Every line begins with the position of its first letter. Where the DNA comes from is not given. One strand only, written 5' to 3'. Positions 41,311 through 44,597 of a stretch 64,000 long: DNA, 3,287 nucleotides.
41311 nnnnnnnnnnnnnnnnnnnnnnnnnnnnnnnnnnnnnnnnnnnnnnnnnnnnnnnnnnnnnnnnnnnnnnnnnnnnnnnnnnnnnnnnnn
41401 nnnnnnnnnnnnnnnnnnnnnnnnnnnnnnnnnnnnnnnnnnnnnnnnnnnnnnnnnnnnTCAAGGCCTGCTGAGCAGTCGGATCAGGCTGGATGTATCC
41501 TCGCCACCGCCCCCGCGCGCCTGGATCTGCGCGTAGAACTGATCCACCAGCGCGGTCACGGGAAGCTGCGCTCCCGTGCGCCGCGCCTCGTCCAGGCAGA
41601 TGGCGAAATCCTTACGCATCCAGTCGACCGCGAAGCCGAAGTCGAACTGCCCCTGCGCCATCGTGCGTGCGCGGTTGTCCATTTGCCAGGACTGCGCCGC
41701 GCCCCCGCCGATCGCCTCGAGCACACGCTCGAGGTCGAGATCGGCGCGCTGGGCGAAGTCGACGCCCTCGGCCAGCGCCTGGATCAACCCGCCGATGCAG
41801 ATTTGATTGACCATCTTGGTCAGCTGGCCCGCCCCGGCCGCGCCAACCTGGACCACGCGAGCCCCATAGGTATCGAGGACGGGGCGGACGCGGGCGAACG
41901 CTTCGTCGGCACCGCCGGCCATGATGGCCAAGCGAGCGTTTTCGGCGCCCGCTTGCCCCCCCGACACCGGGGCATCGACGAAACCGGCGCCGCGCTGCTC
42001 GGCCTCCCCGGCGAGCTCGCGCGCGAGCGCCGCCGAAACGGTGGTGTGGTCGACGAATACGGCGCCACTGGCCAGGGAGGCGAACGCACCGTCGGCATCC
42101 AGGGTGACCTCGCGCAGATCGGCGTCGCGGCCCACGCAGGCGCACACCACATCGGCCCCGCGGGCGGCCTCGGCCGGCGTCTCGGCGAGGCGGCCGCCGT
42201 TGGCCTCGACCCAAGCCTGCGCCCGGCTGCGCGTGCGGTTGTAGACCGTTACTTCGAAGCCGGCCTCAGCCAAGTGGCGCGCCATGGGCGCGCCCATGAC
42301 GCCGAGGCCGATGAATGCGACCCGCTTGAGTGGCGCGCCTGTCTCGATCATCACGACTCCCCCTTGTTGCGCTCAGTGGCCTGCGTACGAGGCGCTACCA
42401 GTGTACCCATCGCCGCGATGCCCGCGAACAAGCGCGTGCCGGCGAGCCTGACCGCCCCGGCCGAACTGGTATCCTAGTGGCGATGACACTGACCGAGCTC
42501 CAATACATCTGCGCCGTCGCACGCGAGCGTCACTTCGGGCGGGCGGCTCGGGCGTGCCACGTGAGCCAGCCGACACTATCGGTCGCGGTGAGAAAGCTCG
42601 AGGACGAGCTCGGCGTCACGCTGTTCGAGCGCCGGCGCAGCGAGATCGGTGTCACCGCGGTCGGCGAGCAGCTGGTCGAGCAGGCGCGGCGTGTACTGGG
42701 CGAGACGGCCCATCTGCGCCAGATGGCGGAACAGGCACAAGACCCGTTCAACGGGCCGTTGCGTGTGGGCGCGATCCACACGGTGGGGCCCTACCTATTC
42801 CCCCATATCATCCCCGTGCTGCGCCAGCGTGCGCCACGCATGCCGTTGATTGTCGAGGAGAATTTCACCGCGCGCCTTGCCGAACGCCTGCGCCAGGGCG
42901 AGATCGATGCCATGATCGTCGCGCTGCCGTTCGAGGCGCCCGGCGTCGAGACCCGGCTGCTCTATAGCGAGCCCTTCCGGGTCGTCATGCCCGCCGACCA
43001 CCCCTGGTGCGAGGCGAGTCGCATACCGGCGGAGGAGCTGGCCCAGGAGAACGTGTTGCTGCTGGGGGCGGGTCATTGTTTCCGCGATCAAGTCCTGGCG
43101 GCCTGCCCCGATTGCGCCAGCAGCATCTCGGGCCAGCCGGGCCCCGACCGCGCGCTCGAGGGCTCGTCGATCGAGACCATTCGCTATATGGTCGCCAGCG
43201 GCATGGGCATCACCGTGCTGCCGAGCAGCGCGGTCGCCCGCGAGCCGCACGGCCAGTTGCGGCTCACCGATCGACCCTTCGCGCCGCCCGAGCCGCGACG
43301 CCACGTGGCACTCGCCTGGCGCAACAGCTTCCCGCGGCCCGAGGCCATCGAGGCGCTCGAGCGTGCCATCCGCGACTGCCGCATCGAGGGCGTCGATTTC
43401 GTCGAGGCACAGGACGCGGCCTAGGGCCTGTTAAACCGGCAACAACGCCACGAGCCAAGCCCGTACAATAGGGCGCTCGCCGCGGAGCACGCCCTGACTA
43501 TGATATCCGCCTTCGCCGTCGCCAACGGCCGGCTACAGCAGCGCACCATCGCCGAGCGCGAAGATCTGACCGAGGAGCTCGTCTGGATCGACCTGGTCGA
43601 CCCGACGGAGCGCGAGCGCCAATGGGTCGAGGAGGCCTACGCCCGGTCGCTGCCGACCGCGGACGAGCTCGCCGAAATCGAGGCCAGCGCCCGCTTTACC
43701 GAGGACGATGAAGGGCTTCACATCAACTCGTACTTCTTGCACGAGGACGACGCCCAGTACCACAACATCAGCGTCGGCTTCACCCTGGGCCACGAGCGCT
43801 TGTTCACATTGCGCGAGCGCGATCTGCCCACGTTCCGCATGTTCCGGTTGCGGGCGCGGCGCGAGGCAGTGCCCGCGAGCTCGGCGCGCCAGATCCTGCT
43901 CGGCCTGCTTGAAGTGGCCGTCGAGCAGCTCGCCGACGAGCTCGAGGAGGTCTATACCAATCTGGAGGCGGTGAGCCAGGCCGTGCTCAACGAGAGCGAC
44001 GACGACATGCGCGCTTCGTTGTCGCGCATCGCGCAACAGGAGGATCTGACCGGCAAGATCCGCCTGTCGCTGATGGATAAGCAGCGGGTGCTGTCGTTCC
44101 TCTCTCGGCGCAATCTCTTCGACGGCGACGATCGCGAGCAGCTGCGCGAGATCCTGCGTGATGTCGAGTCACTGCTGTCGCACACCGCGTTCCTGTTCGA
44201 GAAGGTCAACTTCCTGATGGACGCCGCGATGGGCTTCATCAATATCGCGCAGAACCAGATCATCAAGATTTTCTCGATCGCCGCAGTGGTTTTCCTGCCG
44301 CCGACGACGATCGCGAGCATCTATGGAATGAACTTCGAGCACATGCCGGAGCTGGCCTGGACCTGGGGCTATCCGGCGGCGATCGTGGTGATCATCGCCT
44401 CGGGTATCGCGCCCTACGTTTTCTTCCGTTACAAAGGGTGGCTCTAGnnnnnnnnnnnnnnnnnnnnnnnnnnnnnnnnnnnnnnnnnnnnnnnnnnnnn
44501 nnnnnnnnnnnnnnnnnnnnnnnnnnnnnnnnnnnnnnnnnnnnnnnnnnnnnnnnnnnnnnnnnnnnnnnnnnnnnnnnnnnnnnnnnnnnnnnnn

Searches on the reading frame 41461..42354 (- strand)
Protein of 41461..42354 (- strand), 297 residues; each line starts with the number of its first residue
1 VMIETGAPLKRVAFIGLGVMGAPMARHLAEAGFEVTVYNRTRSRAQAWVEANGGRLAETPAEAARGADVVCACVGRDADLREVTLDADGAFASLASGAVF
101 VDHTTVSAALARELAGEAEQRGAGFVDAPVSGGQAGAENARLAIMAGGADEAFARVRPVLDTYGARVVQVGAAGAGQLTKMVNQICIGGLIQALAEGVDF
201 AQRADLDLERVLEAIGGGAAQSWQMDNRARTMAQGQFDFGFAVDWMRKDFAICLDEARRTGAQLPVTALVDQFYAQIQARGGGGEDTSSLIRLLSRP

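Call 32: search_protein_families(library=ncbifam, proteins=[window:41461-42354:-], max_evalue=0.001)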
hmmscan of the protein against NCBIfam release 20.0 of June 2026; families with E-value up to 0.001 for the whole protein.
window:41461-42354:- (297 aa): 19 families
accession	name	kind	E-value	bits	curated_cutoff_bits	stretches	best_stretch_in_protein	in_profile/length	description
TIGR01505.1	tartro_sem_red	equivalog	3.2e-68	230.1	340.75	1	11-294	1-283/291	2-hydroxy-3-oxopropionate reductase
NF008592.0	PRK11559.1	equivalog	4.2e-63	213.4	397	1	10-293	3-285/296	2-hydroxy-3-oxopropionate reductase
NF043037.1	ThreonDh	equivalog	8.4e-59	199.4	350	1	11-294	4-287/297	L-threonate dehydrogenase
TIGR01692.1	HIBADH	equivalog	1.7e-54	185.2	291.6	1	14-294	1-287/288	3-hydroxyisobutyrate dehydrogenase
NF011633.0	PRK15059.1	equivalog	1.7e-44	152.2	451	1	12-294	3-283/292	2-hydroxy-3-oxopropionate reductase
NF012005.0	PRK15461.1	equivalog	7.7e-43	146.8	348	1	11-291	3-283/298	sulfolactaldehyde 3-reductase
NF007161.0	PRK09599.1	subfamily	2.7e-23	82.7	271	1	12-234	3-231/302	NADP-dependent phosphogluconate dehydrogenase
TIGR00872.1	gnd_rel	equivalog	2.1e-18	66.6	297.2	1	12-233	3-227/299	phosphogluconate dehydrogenase (NAD(+)-dependent, decarboxylating)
NF006765.0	PRK09287.1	equivalog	5.6e-18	65.1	413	2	116-200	114-203/476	NADP-dependent phosphogluconate dehydrogenase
TIGR00873.1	gnd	equivalog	8.8e-17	61.1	426.7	2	112-204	106-203/467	decarboxylating NADP(+)-dependent phosphogluconate dehydrogenase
NF005694.0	PRK07502.1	equivalog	1.2e-06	28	409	1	9-134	6-130/310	prephenate/arogenate dehydrogenase family protein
NF009074.0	PRK12409.1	equivalog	3.9e-06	26.3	494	1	10-63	2-55/410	D-amino acid dehydrogenase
NF000744.0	PRK00045.1-3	equivalog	1.2e-05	24.3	429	1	9-113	185-277/447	glutamyl-tRNA reductase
TIGR01035.1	hemA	equivalog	1.8e-05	23.9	209.55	1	10-73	181-247/416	glutamyl-tRNA reductase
NF004017.0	PRK05479.1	equivalog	1.8e-05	23.7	336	1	10-74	18-81/337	ketol-acid reductoisomerase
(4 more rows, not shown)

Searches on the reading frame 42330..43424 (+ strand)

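Call 9: search_protein_families(library=pfam, proteins=[window:42330-43424:+], max_evalue=0.01)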
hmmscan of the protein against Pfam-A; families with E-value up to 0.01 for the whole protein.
window:42330-43424:+ (364 aa): 2 families
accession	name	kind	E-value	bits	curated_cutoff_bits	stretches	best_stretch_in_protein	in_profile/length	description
PF03466.25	LysR_substrate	-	4.9e-49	167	28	1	139-348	3-205/209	LysR substrate binding domain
PF00126.33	HTH_1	-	1.1e-19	70.5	26.6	1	54-113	1-60/60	Bacterial regulatory helix-turn-helix protein, lysR family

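Call 32: search_protein_families(library=ncbifam, proteins=[window:42330-43424:+], max_evalue=0.001)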
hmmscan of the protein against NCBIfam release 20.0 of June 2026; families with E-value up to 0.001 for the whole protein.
window:42330-43424:+ (364 aa): 51 families (the best 25 are shown)
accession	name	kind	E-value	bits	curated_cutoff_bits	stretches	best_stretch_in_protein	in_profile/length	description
NF008361.0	PRK11151.1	equivalog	3.9e-75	253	329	1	52-350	1-292/305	DNA-binding transcriptional regulator OxyR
NF050018.1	StrsTransRegOxyRFcella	equivalog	2.7e-46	158.4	500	1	55-305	4-247/289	oxidative stress transcriptional regulator OxyR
NF053705.1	TransRegGltCGpos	equivalog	1.5e-44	152.4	350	1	52-306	1-250/300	glutamate biosynthesis transcriptional regulator GltC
NF008416.0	PRK11242.1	equivalog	6.2e-41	140.7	277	1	52-349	1-289/300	transcriptional regulator CynR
NF047520.1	trans_act_CidR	equivalog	2.8e-37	128.5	415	1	52-304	1-247/292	cidABC operon transcriptional activator CidR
NF007385.0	PRK09906.1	equivalog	8.4e-37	126.9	356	1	52-332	1-273/296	DNA-binding transcriptional regulator HcaR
TIGR03339.1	phn_lysR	subfamily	8e-36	123.7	341.1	1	57-307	2-243/279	aminoethylphosphonate catabolism associated LysR family transcriptional regulator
NF045775.1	acetoin_reg_AlsR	exception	3.3e-34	118.7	430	1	52-301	1-246/290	acetoin biosynthesis transcriptional regulator AlsR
NF040786.1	LysR_Sec_metab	equivalog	6.1e-34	117.4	250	1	52-348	1-295/298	selenium metabolism-associated LysR family transcriptional regulator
TIGR02424.1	TF_pcaQ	equivalog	1.8e-30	105.9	303.8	1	55-349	6-296/300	pca operon transcription factor PcaQ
NF007439.0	PRK09986.1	equivalog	1.1e-28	100.4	290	1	53-301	8-253/296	LysR family transcriptional regulator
NF009327.0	PRK12684.1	subfamily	1.4e-26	93.5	402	1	52-314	1-260/313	CysB family HTH-type transcriptional regulator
NF045990.1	TransRegCbbRRhodb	equivalog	8.3e-26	90.7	450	1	51-316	5-267/304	LysR family regulator CbbR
NF009326.0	PRK12681.1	equivalog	1.1e-25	90.8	436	1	52-305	1-251/324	HTH-type transcriptional regulator CysB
NF047711.1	PutUtilRegPtrR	equivalog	7.6e-25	87.6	400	1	52-334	1-270/283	putrescine utilization regulator PtrR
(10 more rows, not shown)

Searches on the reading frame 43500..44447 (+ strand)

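Call 32: search_protein_families(library=ncbifam, proteins=[window:43500-44447:+], max_evalue=0.001)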
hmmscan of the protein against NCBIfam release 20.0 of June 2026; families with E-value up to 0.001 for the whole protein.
window:43500-44447:+ (315 aa): 2 families
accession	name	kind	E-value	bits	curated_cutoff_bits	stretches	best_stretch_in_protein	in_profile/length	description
TIGR00383.1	corA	equivalog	3.6e-80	269.7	200.75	1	9-315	8-320/320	magnesium/cobalt transporter CorA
NF007092.0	PRK09546.1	equivalog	8.7e-08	31.7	292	1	25-304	38-318/327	zinc transporter ZntB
